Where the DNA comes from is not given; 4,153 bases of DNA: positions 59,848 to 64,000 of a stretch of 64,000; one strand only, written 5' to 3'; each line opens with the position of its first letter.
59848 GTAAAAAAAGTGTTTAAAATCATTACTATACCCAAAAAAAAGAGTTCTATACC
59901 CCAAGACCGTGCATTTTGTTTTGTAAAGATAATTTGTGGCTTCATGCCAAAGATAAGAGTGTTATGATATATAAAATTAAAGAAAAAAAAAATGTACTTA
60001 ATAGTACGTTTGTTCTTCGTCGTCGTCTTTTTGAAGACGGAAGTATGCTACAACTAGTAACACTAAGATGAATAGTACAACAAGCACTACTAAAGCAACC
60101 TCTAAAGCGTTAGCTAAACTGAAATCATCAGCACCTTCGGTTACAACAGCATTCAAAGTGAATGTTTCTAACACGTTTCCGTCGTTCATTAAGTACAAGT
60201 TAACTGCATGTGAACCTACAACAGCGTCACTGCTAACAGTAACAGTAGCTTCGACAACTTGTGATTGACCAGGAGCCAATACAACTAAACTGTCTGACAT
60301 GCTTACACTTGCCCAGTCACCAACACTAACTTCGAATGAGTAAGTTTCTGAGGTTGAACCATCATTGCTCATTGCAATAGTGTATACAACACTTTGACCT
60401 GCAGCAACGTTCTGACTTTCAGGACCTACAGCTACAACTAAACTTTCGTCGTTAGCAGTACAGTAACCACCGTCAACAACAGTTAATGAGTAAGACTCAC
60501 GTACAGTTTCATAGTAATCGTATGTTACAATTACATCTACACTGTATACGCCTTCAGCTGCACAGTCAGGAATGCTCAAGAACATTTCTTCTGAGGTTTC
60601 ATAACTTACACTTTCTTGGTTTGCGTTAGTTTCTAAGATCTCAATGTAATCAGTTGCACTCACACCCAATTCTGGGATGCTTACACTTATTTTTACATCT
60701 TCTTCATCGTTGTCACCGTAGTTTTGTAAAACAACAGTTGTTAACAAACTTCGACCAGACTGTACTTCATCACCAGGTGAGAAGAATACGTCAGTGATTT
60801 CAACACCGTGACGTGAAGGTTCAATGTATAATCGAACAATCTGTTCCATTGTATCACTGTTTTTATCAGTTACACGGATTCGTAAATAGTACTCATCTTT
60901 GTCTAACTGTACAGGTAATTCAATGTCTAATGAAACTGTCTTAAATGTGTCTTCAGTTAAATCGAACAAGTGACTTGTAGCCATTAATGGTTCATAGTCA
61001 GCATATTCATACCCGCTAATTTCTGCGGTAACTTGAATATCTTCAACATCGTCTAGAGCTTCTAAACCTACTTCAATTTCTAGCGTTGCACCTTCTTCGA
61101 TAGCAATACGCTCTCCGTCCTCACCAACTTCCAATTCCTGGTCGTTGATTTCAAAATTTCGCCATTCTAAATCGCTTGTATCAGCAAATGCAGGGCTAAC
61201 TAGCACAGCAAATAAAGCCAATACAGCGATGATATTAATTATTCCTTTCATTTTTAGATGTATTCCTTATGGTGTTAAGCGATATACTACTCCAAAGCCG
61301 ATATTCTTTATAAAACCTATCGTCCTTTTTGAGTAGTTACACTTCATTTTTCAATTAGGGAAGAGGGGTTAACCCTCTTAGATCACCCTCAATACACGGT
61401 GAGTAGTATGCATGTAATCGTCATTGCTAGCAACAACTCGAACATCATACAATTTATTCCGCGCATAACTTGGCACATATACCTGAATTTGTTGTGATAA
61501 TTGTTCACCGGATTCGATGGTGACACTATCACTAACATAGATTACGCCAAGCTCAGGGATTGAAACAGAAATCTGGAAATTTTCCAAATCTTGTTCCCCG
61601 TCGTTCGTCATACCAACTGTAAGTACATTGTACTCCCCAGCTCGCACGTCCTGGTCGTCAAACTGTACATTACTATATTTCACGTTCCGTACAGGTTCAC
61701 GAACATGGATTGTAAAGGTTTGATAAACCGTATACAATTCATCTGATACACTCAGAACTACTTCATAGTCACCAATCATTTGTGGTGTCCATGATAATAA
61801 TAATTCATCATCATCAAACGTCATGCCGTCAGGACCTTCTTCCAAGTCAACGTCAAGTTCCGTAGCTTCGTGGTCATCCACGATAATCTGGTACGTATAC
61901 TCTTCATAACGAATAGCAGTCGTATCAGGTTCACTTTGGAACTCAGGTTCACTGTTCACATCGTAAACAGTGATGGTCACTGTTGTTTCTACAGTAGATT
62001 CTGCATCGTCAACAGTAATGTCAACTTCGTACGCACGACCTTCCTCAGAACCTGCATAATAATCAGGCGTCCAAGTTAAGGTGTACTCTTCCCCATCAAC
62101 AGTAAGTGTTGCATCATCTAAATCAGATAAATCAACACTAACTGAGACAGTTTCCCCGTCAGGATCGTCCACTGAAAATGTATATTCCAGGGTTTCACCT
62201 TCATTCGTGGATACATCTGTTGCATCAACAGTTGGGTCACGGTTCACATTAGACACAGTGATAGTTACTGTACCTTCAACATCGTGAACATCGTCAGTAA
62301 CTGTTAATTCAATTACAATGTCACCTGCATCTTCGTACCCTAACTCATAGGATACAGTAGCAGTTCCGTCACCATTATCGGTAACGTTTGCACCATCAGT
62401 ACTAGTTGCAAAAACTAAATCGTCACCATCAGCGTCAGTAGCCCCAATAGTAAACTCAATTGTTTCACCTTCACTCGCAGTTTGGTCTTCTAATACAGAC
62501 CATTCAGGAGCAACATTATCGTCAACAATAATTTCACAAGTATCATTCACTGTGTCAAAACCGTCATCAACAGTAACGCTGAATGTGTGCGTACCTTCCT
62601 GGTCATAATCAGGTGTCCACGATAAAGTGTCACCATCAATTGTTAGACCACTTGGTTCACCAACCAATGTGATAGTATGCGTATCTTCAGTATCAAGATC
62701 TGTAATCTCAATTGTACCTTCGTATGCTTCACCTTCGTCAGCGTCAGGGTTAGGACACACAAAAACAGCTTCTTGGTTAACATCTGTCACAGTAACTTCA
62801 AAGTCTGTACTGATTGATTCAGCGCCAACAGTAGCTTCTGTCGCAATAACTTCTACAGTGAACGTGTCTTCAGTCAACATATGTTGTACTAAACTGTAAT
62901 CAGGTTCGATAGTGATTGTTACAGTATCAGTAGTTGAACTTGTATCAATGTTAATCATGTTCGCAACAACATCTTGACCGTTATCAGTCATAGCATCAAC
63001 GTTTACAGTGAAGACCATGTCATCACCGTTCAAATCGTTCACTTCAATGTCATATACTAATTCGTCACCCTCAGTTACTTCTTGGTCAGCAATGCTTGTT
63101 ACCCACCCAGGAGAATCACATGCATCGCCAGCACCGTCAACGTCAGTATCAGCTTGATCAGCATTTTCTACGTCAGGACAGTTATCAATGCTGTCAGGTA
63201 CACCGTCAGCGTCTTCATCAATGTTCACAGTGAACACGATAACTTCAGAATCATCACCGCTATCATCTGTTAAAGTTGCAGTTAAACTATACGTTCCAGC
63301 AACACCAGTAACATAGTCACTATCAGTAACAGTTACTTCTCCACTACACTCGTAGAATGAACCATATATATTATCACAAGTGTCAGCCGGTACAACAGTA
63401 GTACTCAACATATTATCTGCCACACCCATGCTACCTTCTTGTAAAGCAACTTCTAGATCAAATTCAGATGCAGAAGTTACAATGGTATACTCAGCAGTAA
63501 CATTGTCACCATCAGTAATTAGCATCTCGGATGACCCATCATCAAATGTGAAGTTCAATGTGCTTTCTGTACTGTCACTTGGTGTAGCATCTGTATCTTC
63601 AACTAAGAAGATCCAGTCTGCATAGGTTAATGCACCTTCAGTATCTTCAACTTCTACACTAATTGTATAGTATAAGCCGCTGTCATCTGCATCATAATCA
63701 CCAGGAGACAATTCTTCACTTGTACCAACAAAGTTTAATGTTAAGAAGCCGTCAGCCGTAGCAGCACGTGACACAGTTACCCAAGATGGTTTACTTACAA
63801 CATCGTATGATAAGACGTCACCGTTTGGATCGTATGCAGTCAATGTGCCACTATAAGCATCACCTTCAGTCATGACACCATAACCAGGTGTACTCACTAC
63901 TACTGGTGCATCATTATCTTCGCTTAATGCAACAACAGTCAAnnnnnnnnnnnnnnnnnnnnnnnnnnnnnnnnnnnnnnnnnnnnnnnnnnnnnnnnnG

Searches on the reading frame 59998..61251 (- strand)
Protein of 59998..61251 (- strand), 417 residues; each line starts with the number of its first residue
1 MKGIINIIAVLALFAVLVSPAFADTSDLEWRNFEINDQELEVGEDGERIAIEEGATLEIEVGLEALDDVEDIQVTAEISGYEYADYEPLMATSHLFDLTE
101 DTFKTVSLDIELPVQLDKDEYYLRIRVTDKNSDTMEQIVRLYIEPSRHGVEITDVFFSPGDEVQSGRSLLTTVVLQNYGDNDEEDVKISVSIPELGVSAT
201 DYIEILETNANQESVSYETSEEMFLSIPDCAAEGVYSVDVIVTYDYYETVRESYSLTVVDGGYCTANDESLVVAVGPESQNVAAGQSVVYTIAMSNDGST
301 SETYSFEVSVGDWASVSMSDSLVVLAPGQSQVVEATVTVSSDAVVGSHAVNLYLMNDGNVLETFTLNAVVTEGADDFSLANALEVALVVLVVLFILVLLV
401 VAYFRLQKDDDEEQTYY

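Call 36: search_protein_families(library=pfam, proteins=[window:59998-61251:-], max_evalue=0.001)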
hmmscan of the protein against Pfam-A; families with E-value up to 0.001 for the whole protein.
window:59998-61251:- (417 aa): 2 families
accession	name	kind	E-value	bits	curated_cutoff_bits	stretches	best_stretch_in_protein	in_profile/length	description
PF10633.15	NPCBM_assoc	-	6.9e-10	39.4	24.4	1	283-352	2-73/78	NPCBM-associated, NEW3 domain of alpha-galactosidase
PF22544.2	HYDIN_VesB_CFA65-like_Ig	-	0.00045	20.9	25.5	0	281-358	14-88/100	HYDIN/CFA65/VesB-like, Ig-like domain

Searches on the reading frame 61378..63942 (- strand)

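Call 36: search_protein_families(library=pfam, proteins=[window:61378-63942:-], max_evalue=0.001)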
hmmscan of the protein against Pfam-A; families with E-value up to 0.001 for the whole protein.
window:61378-63942:- (854 aa): 4 families
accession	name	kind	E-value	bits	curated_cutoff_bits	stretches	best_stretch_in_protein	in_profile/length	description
PF05345.18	He_PIG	-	1.9e-18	67.1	24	2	396-471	8-93/96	Putative Ig domain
PF17963.7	Big_9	-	4.9e-08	34.2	23.6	2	401-464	13-80/89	Bacterial Ig domain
PF00630.25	Filamin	-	9e-05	23.7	26.9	0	490-548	18-82/93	Filamin/ABP280 repeat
PF10633.15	NPCBM_assoc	-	0.00043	20.9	24.4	1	767-839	2-76/78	NPCBM-associated, NEW3 domain of alpha-galactosidase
